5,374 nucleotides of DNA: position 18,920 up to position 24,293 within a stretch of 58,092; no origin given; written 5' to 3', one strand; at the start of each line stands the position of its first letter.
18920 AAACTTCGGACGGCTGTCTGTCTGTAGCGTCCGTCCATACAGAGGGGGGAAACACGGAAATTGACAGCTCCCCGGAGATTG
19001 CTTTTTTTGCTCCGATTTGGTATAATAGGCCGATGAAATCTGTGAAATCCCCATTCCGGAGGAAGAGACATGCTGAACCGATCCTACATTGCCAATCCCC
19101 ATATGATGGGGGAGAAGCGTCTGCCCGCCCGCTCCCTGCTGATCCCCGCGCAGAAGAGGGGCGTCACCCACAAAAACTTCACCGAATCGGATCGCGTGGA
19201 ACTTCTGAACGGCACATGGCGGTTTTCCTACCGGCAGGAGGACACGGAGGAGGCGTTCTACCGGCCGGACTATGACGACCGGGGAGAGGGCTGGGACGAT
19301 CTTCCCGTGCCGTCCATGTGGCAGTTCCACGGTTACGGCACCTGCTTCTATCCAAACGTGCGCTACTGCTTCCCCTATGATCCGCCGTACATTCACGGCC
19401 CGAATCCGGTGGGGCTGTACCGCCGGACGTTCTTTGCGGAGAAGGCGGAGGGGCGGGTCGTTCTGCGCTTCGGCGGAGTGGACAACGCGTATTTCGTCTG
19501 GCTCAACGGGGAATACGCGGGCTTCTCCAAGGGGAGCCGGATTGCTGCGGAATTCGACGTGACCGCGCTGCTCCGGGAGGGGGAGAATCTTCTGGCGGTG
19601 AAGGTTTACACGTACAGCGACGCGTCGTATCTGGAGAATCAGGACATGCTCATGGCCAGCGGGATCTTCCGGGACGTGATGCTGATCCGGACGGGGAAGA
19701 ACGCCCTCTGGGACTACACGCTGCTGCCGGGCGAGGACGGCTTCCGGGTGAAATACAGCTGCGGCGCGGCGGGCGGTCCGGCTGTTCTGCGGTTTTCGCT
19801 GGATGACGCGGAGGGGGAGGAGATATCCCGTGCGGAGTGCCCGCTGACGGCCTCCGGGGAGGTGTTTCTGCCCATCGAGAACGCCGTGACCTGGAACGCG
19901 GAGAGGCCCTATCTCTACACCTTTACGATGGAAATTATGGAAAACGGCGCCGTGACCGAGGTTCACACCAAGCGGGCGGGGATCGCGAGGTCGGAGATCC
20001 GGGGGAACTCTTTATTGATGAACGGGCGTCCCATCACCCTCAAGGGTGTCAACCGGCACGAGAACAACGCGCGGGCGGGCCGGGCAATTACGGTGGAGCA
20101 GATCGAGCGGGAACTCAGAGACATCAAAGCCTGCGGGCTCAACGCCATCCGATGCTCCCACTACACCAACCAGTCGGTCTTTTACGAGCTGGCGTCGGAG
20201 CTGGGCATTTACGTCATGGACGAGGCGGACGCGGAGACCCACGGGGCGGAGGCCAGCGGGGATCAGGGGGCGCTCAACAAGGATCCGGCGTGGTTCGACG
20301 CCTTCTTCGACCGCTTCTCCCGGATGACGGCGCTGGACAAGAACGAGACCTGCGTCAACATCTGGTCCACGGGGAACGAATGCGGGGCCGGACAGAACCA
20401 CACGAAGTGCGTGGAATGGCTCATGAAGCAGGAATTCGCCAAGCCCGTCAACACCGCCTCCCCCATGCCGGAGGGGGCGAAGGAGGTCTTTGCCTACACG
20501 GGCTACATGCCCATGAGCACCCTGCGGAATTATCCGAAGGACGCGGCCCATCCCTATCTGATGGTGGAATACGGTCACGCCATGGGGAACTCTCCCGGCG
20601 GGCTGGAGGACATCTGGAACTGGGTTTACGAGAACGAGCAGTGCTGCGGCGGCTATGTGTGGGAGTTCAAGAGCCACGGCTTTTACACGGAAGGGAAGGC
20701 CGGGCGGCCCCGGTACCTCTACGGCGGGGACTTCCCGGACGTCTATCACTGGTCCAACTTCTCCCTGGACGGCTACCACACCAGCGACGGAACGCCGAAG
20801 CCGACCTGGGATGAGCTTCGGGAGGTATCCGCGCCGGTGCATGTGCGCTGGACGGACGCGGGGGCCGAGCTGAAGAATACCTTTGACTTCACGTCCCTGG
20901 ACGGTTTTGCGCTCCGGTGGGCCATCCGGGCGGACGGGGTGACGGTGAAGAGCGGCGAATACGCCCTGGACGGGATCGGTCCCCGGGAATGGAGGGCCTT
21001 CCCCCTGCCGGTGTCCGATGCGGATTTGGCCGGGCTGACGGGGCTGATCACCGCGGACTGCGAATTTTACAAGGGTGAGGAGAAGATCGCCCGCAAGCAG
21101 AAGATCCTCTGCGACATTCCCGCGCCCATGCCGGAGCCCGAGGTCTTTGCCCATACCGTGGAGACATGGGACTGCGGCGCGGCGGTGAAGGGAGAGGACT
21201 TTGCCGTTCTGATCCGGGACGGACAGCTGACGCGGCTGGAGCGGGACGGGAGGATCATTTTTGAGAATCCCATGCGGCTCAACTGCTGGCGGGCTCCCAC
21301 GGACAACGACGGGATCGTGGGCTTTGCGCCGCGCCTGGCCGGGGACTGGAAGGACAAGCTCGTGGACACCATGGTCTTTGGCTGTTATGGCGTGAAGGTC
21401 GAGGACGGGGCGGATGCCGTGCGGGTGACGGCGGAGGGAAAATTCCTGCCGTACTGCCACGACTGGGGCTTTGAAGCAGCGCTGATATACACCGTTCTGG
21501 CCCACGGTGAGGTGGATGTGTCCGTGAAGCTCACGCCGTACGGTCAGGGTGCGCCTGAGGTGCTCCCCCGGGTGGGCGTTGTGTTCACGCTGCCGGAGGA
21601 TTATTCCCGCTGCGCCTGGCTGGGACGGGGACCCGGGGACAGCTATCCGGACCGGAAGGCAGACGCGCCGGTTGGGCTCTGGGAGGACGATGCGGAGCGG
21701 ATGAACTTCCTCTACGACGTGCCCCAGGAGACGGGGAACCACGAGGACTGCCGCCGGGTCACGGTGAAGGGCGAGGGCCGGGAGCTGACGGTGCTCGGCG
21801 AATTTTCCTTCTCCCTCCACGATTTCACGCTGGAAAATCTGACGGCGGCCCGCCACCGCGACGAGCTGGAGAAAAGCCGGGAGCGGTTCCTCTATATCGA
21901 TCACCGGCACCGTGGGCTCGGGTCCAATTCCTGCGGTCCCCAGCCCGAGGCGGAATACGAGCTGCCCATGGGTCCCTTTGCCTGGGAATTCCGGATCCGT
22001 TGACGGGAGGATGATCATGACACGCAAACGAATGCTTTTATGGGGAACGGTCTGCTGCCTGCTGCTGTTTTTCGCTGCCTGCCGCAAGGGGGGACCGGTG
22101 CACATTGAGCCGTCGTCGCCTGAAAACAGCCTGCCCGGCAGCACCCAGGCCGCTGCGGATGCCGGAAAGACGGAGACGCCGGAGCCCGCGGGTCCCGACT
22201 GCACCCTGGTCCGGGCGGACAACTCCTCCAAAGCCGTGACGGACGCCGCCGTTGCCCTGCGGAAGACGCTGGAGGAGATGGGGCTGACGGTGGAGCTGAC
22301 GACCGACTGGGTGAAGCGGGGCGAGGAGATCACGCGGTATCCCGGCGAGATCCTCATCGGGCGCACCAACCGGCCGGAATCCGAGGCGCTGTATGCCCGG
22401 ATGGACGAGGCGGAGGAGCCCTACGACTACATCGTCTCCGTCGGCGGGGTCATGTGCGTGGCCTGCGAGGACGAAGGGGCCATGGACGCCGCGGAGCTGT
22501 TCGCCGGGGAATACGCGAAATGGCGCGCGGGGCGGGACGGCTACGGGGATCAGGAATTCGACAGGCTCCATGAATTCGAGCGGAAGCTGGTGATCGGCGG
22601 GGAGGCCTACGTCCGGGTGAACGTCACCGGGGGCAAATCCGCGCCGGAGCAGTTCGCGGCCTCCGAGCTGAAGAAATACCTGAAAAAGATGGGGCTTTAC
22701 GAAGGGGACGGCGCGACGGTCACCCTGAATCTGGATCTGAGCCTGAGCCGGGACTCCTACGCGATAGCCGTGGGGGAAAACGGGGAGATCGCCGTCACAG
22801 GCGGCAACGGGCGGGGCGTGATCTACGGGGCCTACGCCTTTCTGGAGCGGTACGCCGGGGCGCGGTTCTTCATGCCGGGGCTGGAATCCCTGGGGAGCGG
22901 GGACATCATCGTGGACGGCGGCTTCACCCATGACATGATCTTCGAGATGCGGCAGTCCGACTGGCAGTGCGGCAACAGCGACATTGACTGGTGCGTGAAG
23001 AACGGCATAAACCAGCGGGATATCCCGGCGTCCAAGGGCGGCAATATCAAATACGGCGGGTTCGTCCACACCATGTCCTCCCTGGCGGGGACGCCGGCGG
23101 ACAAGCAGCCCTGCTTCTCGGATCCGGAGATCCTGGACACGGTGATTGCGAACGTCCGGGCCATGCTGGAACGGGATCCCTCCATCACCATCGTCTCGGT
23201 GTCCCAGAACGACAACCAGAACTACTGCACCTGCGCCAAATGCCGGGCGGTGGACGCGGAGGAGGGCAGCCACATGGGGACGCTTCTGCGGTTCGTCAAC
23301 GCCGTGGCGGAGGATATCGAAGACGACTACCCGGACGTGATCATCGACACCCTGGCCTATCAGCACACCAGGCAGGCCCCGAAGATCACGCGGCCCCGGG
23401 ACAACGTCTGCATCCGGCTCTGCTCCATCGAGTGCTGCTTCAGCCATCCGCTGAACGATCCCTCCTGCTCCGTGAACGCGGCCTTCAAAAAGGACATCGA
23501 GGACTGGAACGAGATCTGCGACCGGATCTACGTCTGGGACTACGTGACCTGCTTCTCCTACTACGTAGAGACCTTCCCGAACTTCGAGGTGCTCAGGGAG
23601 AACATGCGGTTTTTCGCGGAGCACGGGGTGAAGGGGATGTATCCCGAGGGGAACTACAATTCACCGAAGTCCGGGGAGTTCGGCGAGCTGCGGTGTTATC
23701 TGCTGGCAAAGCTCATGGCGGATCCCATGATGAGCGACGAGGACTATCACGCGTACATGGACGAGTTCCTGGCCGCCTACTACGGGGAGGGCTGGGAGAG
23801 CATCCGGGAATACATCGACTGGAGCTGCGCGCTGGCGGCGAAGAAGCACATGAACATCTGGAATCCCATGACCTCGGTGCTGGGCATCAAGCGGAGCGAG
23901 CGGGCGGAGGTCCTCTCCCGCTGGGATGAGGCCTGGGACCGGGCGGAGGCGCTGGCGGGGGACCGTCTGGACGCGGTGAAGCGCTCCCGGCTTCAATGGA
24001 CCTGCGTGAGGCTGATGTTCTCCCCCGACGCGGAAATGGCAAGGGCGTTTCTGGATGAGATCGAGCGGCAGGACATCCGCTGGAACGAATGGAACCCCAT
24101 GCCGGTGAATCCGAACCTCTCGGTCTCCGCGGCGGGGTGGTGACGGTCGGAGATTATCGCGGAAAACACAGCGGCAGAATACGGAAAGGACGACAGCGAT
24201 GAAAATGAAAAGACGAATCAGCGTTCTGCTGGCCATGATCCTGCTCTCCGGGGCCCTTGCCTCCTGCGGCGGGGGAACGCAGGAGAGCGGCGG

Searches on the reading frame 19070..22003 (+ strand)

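Call 77: search_protein_families(library=pfam, proteins=[window:19070-22003:+], max_evalue=0.00001)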
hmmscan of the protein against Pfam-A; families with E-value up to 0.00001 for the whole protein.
window:19070-22003:+ (977 aa): 6 families
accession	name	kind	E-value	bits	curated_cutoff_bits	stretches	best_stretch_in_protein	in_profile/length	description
PF02836.23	Glyco_hydro_2_C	-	1.4e-63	215.2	21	1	309-591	2-301/302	Glycosyl hydrolases family 2, TIM barrel domain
PF02929.23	Bgal_small_N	-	8.6e-61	206.2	25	1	709-976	3-248/248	Beta galactosidase small chain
PF02837.24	Glyco_hydro_2_N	-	1.2e-34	120.1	28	1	45-207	3-167/169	Glycosyl hydrolases family 2, sugar binding domain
PF16353.11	LacZ_4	-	2.1e-10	41.2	27.3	1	600-654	2-55/87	Beta-galactosidase, domain 4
PF22666.2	Glyco_hydro_2_N2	-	5.1e-07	30.3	27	1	117-181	52-119/167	Glycosyl hydrolase 2 galactose-binding domain-like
PF00703.27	Glyco_hydro_2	-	5.8e-07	30.7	23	1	239-305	37-108/109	Glycosyl hydrolases family 2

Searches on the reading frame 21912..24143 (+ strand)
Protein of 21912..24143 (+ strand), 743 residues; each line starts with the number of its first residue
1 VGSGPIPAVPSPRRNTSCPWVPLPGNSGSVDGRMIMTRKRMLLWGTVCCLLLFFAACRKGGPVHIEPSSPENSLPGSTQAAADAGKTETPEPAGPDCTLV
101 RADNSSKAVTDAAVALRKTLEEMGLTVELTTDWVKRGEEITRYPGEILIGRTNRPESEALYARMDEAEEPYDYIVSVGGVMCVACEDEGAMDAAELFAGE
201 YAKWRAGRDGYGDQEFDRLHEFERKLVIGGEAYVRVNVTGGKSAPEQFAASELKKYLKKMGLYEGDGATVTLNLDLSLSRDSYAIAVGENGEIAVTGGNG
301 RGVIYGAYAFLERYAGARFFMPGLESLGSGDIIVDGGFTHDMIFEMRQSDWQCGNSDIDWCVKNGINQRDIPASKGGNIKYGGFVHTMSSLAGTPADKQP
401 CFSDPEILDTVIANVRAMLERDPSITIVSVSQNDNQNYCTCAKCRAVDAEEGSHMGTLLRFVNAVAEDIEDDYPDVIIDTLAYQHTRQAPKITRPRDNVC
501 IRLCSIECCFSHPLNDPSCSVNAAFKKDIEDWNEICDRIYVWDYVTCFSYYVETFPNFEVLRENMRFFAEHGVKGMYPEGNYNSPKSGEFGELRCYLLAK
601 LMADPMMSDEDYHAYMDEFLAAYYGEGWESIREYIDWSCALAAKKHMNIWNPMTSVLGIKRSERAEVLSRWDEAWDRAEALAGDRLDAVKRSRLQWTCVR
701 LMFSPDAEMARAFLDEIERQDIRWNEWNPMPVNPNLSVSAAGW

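Call 77: search_protein_families(library=pfam, proteins=[window:21912-24143:+], max_evalue=0.00001)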
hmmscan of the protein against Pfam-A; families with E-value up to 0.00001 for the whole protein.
window:21912-24143:+ (743 aa): 1 family
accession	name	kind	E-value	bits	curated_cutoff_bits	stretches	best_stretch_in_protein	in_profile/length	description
PF16126.11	DUF4838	-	7e-82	275.6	26.6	1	393-636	87-325/325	Domain of unknown function (DUF4838)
